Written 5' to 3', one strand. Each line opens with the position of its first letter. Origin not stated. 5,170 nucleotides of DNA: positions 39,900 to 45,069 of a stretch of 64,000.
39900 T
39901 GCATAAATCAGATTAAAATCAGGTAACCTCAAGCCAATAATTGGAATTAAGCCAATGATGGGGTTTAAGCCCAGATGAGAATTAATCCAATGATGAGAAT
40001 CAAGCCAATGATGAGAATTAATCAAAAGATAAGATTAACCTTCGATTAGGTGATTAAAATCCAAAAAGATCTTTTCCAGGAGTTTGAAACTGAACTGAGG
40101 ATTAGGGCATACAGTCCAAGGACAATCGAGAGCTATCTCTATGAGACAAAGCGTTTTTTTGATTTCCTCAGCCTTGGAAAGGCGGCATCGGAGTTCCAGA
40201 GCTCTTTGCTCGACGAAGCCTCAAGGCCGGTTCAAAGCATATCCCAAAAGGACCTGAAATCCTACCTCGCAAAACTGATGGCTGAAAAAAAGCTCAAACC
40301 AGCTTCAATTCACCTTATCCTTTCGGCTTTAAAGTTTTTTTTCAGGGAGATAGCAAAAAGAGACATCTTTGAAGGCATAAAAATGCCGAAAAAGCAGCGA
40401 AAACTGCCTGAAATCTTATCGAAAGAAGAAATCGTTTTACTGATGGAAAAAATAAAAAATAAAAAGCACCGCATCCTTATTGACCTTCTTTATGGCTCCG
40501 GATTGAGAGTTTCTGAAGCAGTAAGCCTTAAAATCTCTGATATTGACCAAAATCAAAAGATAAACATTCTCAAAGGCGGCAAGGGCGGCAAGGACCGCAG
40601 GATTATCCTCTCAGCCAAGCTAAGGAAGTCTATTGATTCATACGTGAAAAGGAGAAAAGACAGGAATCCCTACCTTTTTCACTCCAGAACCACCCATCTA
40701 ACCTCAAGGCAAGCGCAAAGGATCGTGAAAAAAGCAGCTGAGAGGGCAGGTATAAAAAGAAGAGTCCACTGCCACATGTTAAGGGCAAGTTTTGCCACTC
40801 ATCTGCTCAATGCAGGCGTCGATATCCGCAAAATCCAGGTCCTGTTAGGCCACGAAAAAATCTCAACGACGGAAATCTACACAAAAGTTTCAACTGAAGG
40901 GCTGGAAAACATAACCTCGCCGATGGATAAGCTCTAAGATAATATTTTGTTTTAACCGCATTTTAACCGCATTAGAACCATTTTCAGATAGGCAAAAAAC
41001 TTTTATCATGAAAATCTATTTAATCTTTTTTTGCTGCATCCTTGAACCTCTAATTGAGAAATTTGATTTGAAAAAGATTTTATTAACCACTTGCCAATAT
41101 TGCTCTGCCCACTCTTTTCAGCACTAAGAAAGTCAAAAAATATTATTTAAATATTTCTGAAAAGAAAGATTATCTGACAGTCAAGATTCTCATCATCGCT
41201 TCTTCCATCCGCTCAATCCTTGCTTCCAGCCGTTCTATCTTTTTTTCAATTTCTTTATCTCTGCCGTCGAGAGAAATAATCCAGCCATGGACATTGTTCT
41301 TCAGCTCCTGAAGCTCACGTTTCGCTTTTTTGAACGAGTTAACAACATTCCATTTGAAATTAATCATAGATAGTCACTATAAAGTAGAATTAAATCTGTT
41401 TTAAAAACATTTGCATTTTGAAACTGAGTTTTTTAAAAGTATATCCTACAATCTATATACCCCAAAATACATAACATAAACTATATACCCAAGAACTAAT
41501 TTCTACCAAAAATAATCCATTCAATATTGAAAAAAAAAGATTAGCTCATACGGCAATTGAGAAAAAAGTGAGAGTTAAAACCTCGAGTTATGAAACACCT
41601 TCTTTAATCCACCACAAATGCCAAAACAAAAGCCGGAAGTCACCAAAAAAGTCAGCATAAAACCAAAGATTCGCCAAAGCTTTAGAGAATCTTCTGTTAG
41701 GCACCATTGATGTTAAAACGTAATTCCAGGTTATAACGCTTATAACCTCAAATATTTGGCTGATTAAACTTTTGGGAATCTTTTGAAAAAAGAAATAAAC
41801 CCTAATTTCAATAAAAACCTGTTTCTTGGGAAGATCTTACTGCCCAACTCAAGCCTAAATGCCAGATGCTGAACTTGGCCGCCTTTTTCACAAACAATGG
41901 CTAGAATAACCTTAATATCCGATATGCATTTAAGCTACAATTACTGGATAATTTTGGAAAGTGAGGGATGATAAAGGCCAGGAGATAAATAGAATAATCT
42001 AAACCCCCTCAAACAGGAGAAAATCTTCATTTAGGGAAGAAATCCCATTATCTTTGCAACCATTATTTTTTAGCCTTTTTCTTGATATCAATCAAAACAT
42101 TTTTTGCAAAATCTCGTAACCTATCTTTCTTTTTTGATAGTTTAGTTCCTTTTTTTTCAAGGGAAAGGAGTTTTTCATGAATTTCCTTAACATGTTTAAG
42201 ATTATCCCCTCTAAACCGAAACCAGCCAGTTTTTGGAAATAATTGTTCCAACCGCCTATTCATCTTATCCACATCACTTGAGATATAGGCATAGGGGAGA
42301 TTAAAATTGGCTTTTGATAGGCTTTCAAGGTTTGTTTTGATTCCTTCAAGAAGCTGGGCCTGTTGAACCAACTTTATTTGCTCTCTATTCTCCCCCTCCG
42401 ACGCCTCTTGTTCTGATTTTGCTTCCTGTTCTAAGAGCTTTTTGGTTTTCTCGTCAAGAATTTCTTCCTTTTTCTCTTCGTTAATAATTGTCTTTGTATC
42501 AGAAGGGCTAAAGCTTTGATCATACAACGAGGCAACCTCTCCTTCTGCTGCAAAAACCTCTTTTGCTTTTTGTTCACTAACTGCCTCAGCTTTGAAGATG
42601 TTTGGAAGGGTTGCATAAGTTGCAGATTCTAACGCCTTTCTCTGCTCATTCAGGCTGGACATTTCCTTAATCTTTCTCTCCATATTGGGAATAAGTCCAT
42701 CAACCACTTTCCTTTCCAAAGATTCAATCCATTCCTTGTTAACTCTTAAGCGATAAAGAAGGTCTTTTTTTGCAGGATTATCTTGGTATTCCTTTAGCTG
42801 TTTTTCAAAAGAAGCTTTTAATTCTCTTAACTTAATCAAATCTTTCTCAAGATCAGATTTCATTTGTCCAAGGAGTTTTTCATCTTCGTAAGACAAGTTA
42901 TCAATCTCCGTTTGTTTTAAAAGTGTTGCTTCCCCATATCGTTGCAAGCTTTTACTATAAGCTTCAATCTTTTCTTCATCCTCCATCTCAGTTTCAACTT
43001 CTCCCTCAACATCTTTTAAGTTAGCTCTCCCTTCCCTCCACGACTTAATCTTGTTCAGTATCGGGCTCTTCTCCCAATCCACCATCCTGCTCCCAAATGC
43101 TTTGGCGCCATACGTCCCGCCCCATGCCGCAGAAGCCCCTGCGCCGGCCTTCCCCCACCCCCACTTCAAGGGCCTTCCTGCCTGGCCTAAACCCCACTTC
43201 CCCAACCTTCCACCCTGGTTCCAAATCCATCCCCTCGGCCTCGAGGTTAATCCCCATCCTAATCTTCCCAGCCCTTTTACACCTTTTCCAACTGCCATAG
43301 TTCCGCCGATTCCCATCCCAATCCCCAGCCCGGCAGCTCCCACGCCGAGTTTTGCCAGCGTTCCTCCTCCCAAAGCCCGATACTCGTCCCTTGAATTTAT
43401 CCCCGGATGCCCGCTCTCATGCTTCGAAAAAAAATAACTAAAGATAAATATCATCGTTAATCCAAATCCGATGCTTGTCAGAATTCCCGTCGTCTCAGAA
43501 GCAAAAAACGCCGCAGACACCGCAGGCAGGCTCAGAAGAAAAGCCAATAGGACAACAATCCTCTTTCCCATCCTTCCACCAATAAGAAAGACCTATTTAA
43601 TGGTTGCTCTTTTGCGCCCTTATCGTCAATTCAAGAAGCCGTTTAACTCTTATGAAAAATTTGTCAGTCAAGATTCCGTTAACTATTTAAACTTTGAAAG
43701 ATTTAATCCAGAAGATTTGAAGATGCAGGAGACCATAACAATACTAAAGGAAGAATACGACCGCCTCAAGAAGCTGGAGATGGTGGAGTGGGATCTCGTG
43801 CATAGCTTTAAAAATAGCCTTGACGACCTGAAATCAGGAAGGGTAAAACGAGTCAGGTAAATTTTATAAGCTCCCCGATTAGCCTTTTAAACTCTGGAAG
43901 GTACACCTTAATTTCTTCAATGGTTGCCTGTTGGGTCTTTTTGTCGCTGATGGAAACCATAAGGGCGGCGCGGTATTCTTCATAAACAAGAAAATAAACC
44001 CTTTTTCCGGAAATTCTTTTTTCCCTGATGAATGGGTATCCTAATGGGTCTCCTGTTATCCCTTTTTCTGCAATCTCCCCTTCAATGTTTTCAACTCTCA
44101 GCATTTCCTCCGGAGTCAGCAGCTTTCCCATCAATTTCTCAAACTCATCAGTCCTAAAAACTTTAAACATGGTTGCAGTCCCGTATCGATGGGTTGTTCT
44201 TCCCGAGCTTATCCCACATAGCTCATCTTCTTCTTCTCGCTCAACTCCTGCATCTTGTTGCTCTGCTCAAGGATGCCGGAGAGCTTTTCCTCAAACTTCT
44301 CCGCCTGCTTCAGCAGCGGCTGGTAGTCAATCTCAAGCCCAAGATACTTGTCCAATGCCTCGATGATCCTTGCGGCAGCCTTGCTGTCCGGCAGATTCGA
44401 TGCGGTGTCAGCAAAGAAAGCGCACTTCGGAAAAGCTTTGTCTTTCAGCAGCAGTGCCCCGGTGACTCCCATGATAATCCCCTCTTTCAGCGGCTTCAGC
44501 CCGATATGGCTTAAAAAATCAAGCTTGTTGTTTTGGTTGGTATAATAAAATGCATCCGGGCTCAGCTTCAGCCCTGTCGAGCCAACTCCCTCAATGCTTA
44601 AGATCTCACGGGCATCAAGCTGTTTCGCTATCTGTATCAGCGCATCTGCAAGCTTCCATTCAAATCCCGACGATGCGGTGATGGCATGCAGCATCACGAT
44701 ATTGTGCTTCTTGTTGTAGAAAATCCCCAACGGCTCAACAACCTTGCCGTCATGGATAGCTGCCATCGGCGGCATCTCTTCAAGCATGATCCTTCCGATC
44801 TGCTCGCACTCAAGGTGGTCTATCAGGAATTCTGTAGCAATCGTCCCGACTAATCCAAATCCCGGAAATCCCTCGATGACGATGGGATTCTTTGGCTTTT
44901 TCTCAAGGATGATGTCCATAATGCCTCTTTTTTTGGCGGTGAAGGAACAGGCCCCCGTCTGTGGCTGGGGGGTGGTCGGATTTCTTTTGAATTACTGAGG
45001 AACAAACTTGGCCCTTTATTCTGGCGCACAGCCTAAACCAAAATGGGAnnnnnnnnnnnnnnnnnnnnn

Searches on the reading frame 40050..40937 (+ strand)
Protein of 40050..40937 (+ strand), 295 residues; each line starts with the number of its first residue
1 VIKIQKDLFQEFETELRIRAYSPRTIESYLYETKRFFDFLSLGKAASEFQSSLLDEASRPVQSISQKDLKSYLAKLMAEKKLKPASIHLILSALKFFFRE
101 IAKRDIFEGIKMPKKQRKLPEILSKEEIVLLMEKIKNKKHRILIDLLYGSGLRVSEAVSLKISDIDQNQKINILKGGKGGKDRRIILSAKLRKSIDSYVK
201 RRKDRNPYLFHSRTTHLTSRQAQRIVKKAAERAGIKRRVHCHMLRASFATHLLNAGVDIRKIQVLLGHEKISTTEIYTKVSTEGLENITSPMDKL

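Call 86: search_protein_families(library=pfam, max_evalue=0.0001, proteins=[window:40050-40937:+])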
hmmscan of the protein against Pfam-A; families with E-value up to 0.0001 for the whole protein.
window:40050-40937:+ (295 aa): 4 families
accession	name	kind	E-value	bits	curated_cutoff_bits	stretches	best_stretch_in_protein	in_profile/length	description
PF00589.27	Phage_integrase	-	2.8e-42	144.9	27.1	1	123-282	3-170/172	Phage integrase family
PF13495.12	Phage_int_SAM_4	-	1.2e-17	64.5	27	1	8-106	1-83/85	Phage integrase, N-terminal SAM-like domain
PF02899.23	Phage_int_SAM_1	-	1e-07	32.6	22.3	1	10-102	2-80/83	Phage integrase, N-terminal SAM-like domain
PF12835.12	Integrase_1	-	8.1e-05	23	23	0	132-250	23-148/149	Integrase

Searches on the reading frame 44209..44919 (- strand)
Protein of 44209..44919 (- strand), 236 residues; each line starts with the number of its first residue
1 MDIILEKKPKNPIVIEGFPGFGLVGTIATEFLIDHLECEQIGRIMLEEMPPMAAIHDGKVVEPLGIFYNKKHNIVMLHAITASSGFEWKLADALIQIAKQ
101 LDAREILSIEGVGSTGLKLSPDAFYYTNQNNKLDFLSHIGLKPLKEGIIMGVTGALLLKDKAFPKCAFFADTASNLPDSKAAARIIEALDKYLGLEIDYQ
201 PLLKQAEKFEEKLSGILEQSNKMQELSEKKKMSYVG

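Call 86: search_protein_families(library=pfam, max_evalue=0.0001, proteins=[window:44209-44919:-])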
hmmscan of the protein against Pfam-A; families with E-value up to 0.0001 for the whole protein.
window:44209-44919:- (236 aa): 1 family
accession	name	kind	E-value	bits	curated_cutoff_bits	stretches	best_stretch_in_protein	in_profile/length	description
PF09754.15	PAC2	-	5.9e-37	128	25.8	1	14-214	1-212/215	PAC2 family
